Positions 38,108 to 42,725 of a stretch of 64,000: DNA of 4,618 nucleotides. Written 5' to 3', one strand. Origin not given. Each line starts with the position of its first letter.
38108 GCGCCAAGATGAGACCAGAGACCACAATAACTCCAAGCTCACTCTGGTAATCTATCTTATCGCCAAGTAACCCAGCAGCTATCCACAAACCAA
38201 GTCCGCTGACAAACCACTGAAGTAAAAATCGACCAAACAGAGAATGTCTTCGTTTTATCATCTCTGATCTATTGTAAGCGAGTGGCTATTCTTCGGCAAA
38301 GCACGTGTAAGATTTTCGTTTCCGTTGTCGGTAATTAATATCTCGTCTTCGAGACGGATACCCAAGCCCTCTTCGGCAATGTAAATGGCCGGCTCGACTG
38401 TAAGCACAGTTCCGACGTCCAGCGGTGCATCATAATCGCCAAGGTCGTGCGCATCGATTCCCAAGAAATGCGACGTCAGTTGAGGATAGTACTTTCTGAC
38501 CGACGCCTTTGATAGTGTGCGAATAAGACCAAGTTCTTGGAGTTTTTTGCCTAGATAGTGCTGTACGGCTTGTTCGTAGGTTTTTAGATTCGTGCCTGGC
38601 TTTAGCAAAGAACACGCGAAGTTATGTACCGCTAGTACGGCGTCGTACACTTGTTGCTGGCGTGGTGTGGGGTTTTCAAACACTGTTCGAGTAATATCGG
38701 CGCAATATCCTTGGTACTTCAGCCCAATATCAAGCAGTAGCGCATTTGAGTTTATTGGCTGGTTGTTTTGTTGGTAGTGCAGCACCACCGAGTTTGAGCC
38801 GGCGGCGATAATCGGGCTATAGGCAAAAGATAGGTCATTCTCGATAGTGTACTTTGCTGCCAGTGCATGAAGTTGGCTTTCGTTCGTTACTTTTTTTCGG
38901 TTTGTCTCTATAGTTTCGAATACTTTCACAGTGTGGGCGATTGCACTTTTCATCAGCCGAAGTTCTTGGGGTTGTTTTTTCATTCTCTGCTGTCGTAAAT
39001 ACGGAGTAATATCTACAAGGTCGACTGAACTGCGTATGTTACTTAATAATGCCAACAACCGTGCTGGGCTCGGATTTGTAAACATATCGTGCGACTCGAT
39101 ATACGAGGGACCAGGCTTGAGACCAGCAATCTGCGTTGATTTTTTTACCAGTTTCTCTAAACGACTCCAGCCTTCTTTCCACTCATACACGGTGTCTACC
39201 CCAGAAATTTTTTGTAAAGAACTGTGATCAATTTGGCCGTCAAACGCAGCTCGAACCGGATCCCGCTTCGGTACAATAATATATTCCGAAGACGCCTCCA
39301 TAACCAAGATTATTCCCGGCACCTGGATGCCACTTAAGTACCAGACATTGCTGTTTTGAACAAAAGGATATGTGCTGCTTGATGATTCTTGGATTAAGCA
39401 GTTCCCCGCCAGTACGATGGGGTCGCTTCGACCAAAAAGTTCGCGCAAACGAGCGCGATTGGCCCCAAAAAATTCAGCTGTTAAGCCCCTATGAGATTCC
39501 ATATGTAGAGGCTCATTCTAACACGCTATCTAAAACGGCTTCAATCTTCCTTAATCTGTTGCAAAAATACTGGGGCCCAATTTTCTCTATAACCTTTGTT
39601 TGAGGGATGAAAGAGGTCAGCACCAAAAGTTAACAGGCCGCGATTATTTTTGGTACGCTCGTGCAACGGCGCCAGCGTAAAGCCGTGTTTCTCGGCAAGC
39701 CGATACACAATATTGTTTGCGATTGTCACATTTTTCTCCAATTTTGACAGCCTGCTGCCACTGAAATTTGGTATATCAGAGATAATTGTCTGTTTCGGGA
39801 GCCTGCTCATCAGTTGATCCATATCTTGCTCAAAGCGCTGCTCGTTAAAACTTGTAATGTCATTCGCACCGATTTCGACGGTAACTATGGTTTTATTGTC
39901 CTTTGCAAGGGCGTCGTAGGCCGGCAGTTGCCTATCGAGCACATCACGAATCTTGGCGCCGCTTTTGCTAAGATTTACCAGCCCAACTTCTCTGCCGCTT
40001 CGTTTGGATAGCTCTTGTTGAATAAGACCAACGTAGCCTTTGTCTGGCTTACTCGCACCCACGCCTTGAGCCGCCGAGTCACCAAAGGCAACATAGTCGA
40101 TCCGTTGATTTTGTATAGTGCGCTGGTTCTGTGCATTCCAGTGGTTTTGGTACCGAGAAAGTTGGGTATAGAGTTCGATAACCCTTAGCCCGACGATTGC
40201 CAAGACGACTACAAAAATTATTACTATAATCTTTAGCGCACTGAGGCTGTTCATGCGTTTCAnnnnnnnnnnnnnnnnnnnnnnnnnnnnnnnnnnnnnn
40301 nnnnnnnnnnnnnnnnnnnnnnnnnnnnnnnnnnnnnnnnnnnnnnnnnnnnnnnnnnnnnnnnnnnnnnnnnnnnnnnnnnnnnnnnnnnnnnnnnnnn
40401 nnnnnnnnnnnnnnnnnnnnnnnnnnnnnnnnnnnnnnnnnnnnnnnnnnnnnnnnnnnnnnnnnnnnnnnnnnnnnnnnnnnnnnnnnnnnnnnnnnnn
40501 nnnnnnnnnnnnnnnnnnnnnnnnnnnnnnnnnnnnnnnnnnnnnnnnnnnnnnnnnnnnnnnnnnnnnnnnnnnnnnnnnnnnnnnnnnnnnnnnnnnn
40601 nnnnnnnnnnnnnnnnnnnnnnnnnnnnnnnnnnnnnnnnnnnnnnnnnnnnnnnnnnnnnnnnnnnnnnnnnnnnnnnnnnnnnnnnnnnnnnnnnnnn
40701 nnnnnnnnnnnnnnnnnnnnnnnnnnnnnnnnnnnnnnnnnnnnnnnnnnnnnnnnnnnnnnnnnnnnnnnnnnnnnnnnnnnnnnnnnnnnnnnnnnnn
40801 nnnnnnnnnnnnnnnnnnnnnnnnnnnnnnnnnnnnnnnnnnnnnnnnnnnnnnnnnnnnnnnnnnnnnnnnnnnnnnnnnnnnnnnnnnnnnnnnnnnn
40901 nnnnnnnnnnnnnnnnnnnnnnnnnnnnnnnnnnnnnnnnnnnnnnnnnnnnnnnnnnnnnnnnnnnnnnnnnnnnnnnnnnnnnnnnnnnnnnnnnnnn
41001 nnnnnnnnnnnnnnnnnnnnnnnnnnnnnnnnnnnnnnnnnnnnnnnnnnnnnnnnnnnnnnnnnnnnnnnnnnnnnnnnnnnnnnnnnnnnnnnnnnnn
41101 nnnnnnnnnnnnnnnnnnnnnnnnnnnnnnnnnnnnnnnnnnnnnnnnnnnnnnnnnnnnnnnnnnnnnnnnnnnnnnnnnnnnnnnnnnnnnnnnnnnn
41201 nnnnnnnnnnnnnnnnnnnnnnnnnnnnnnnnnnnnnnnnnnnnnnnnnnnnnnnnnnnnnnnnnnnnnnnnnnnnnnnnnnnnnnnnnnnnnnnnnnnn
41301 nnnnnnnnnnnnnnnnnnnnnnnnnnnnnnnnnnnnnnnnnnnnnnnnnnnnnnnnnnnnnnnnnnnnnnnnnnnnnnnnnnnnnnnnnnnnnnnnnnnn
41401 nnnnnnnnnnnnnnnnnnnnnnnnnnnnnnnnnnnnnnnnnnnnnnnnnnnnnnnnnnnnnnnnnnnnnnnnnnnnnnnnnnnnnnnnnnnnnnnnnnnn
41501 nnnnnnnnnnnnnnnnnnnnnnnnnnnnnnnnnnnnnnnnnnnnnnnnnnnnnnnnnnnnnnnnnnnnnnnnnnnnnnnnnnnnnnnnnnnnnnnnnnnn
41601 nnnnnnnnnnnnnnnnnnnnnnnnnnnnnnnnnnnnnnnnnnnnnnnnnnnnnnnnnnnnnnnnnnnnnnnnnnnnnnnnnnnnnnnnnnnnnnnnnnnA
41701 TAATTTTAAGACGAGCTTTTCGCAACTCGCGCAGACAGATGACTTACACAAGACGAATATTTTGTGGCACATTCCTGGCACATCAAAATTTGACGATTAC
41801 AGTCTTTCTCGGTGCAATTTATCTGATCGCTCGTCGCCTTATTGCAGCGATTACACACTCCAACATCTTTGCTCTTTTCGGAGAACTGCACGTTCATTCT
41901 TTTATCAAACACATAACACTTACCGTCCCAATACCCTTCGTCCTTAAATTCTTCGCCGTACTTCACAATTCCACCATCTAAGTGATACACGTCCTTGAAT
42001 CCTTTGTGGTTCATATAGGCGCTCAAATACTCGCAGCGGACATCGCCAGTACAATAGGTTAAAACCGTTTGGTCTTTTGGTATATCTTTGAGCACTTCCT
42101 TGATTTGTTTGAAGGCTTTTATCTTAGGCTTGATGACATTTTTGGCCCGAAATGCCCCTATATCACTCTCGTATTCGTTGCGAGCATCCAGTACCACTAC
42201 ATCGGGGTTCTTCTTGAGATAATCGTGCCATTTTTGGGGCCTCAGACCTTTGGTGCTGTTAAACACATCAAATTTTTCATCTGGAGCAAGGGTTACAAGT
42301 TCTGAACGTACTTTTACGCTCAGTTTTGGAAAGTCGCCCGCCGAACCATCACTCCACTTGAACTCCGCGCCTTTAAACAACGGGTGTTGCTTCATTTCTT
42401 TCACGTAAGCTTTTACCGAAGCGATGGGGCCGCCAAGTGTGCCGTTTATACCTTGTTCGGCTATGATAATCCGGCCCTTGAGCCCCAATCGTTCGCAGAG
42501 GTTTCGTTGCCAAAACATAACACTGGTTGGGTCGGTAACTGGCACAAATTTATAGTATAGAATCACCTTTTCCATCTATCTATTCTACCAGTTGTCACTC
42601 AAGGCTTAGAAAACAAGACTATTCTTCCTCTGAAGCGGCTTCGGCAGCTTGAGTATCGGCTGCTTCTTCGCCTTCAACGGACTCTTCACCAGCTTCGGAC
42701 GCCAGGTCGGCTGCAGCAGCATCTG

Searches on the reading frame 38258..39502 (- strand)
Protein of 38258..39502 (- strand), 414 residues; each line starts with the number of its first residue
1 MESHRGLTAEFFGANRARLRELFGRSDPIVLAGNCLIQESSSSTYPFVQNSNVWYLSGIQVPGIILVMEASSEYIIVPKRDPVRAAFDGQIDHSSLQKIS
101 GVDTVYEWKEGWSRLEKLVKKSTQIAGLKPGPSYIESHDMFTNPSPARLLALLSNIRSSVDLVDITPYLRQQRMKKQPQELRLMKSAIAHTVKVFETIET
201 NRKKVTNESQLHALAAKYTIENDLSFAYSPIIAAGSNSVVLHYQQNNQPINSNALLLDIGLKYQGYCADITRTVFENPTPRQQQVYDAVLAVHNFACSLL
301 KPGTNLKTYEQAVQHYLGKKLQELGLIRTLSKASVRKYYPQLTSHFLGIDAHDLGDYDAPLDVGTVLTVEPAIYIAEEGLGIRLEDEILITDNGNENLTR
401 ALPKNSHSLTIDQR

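Call 74: search_protein_families(library=pfam, proteins=[window:38258-39502:-], max_evalue=0.00001)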
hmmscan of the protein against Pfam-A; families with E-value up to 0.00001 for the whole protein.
window:38258-39502:- (414 aa): 2 families
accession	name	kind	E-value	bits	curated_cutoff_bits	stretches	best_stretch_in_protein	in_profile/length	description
PF00557.29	Peptidase_M24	-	8.2e-43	147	23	1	183-392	2-208/208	Metallopeptidase family M24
PF05195.22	AMP_N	-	1.4e-16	60.8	24.6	1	13-124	2-119/121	Aminopeptidase P, N-terminal domain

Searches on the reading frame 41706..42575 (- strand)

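Call 74: search_protein_families(library=pfam, proteins=[window:41706-42575:-], max_evalue=0.00001)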
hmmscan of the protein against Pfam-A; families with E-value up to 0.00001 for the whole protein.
window:41706-42575:- (289 aa): 3 families
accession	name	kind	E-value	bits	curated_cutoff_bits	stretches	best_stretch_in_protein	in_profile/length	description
PF17773.7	UPF0176_N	-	2.5e-24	85.9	26.2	1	3-92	2-91/92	UPF0176 acylphosphatase like domain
PF12368.13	Rhodanese_C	-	5e-16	59.2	26.9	1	217-278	1-62/66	Rhodanase C-terminal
PF00581.25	Rhodanese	-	3.7e-10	40.6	22.2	1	118-207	6-100/102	Rhodanese-like domain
